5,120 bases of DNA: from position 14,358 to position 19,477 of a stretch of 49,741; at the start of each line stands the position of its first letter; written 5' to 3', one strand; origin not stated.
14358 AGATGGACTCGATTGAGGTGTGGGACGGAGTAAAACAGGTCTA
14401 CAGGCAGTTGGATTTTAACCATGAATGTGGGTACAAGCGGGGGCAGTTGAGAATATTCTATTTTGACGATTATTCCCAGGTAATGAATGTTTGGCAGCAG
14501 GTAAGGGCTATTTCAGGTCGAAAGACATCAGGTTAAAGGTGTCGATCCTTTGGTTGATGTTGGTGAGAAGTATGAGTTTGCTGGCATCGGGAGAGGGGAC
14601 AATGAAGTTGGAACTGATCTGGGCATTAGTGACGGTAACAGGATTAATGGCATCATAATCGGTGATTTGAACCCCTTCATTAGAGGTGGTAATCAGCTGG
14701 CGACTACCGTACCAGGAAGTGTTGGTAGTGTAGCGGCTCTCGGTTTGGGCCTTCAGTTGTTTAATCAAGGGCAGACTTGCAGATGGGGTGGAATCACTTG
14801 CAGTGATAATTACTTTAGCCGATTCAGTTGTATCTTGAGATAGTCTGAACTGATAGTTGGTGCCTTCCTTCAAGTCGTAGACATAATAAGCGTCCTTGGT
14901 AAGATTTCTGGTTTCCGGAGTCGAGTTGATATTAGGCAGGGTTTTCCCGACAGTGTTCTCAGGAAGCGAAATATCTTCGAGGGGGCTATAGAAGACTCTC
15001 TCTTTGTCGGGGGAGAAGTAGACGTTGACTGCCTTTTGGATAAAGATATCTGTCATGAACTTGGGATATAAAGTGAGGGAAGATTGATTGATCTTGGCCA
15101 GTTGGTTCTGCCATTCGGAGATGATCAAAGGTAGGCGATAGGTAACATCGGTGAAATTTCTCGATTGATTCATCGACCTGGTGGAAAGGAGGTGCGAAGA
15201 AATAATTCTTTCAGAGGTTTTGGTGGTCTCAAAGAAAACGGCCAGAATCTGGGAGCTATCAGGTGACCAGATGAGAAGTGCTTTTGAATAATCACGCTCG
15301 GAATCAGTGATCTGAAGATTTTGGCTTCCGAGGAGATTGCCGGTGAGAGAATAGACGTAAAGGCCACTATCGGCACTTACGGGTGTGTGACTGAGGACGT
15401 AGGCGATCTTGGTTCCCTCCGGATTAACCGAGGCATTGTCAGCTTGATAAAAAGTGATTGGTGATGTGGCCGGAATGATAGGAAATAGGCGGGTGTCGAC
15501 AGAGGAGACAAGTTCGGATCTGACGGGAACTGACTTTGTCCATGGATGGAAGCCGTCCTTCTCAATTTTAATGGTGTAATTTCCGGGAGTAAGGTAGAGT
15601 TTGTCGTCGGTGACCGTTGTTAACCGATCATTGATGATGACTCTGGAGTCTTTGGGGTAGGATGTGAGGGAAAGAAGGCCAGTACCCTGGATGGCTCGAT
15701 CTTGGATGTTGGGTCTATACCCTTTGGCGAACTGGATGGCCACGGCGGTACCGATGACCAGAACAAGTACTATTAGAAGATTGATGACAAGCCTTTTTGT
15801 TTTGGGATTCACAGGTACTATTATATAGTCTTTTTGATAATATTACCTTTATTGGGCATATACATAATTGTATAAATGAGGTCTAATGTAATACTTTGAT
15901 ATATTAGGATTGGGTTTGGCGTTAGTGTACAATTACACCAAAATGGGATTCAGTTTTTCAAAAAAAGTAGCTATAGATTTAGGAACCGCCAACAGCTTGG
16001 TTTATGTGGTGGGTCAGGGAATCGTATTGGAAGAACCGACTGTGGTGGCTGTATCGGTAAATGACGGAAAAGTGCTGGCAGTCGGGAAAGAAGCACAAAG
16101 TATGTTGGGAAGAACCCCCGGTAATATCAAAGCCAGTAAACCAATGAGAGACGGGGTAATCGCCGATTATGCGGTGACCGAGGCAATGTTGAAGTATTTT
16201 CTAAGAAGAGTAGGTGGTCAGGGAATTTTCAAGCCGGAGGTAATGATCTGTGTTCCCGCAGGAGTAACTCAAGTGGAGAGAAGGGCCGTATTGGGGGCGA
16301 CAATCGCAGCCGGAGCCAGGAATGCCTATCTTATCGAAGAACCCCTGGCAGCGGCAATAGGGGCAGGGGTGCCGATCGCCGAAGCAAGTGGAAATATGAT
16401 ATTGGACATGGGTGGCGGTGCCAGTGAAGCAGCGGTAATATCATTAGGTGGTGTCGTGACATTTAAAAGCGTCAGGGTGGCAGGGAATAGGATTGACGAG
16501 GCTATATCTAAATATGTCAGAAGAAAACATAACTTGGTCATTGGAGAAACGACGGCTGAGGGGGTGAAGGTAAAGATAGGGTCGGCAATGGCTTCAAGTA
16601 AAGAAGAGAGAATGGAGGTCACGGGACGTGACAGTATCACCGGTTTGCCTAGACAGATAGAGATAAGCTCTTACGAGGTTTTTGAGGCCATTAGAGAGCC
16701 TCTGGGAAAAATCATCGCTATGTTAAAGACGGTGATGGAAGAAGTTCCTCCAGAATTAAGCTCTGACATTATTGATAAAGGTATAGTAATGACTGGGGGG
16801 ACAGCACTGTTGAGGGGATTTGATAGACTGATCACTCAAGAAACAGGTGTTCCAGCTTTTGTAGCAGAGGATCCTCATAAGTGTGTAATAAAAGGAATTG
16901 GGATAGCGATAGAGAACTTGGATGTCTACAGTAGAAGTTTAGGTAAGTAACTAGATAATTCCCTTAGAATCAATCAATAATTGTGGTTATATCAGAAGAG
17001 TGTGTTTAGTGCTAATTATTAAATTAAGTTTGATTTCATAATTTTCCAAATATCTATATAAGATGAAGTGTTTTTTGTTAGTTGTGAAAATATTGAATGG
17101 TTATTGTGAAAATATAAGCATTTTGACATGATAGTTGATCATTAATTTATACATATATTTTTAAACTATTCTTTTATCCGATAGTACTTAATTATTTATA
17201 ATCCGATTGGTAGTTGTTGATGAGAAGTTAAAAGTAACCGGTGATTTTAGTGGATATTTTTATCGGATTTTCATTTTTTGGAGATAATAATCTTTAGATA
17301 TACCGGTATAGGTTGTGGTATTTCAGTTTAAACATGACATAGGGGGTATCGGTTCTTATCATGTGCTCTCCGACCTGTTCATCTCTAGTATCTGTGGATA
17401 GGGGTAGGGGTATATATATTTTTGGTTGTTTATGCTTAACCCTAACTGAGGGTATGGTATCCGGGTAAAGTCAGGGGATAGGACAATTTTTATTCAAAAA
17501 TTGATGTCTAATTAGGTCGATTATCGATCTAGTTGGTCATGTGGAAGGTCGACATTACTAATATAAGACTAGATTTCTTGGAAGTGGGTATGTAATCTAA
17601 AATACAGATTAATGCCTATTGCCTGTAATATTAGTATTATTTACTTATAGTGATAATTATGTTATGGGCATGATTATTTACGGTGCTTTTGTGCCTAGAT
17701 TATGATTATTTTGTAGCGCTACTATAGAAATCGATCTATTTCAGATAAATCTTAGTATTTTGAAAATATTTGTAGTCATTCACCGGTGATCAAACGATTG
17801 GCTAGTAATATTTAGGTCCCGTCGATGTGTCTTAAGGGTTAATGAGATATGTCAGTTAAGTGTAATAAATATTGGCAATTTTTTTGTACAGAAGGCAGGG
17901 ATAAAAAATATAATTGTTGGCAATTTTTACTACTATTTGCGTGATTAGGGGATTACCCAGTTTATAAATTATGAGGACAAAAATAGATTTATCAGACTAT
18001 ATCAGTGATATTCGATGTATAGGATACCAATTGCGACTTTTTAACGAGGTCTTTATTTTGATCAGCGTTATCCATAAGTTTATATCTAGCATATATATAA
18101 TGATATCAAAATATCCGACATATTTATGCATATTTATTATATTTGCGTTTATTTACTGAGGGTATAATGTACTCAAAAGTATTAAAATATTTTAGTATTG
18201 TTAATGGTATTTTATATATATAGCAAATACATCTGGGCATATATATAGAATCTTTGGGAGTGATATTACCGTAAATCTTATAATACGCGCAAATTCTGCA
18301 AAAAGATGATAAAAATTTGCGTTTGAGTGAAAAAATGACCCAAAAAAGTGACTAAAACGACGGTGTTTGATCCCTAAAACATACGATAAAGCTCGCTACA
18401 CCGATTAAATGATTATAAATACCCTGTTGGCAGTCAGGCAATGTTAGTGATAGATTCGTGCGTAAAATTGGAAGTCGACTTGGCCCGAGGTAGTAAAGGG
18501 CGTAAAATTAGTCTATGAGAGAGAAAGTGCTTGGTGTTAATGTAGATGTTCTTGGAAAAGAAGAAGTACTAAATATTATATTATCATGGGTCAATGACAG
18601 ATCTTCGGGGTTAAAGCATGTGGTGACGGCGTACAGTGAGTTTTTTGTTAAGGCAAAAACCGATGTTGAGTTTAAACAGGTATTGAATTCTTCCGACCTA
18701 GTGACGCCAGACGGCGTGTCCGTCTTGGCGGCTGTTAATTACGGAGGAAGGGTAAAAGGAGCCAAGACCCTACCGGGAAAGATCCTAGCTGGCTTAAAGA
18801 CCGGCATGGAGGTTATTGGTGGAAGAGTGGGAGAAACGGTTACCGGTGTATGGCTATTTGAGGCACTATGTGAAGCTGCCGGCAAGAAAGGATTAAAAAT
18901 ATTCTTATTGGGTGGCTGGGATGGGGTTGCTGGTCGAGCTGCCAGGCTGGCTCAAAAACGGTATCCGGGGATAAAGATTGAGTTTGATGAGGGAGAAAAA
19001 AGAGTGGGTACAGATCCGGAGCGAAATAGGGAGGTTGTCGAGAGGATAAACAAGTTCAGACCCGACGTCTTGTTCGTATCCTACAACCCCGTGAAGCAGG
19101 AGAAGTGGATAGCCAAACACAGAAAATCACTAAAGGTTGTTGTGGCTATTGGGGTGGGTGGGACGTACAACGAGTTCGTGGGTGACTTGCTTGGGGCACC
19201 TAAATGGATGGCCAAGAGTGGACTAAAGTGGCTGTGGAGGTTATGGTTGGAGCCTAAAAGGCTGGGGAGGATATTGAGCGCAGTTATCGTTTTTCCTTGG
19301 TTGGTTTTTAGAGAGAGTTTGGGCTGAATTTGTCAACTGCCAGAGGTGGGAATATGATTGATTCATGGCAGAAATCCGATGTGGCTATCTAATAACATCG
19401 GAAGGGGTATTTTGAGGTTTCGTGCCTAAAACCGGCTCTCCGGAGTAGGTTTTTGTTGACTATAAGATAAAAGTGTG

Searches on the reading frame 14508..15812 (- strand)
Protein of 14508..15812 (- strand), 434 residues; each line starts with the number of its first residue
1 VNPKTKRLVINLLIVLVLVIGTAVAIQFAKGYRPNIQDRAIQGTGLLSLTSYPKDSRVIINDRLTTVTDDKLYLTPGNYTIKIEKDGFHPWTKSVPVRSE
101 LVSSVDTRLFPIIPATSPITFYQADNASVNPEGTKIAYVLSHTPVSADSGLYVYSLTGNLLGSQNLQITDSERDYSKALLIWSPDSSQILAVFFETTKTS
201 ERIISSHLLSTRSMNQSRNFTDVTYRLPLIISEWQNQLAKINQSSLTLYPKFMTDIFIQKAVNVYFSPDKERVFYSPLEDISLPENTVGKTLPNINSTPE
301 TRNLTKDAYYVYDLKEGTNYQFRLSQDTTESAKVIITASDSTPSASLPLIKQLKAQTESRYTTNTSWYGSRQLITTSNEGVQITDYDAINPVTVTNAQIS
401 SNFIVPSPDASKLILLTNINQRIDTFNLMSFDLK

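Call 11: search_protein_families(library=pfam, proteins=[window:14508-15812:-], max_evalue=0.001)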
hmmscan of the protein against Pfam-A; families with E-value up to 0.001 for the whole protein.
window:14508-15812:- (434 aa): 2 families
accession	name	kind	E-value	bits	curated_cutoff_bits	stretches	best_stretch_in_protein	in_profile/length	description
PF08308.17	PEGA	-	1.5e-09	38.1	20.8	1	45-109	2-67/71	PEGA domain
PF23385.1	Beta-prop_IFT140_2nd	-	0.00096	18.8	27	0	121-172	155-206/319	IFT140 second beta-propeller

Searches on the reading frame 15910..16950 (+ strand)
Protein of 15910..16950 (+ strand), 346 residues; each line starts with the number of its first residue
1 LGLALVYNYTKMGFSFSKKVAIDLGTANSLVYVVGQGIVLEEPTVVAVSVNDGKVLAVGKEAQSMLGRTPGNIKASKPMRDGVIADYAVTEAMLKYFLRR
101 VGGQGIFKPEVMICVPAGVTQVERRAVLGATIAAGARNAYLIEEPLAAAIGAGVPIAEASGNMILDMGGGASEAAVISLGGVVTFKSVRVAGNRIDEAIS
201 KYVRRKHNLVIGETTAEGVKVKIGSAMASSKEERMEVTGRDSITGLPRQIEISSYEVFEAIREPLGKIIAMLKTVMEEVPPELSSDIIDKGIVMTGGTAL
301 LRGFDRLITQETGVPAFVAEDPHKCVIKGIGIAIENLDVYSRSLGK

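Call 11: search_protein_families(library=pfam, proteins=[window:15910-16950:+], max_evalue=0.001)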
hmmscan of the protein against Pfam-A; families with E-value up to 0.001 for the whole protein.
window:15910-16950:+ (346 aa): 4 families
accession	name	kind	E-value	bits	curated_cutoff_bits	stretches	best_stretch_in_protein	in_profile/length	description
PF06723.19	MreB_Mbl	-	9.9e-135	449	27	1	18-339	2-324/327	MreB/Mbl protein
PF14450.12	FtsA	-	8e-10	39.6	31.8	1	164-320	2-111/127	Cell division protein FtsA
PF00022.25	Actin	-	5.2e-09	35.6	27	1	43-211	31-195/410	Actin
PF00012.26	HSP70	-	1.3e-07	30.7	20.6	1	110-206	135-237/599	Hsp70 protein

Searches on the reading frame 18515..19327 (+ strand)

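Call 11: search_protein_families(library=pfam, proteins=[window:18515-19327:+], max_evalue=0.001)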
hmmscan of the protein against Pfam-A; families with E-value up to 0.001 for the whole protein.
window:18515-19327:+ (270 aa): 1 family
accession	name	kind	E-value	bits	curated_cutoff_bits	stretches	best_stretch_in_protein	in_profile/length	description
PF03808.19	Glyco_tran_WecG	-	1.9e-42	145.4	27.4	1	94-253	11-167/168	Glycosyl transferase WecG/TagA/CpsF family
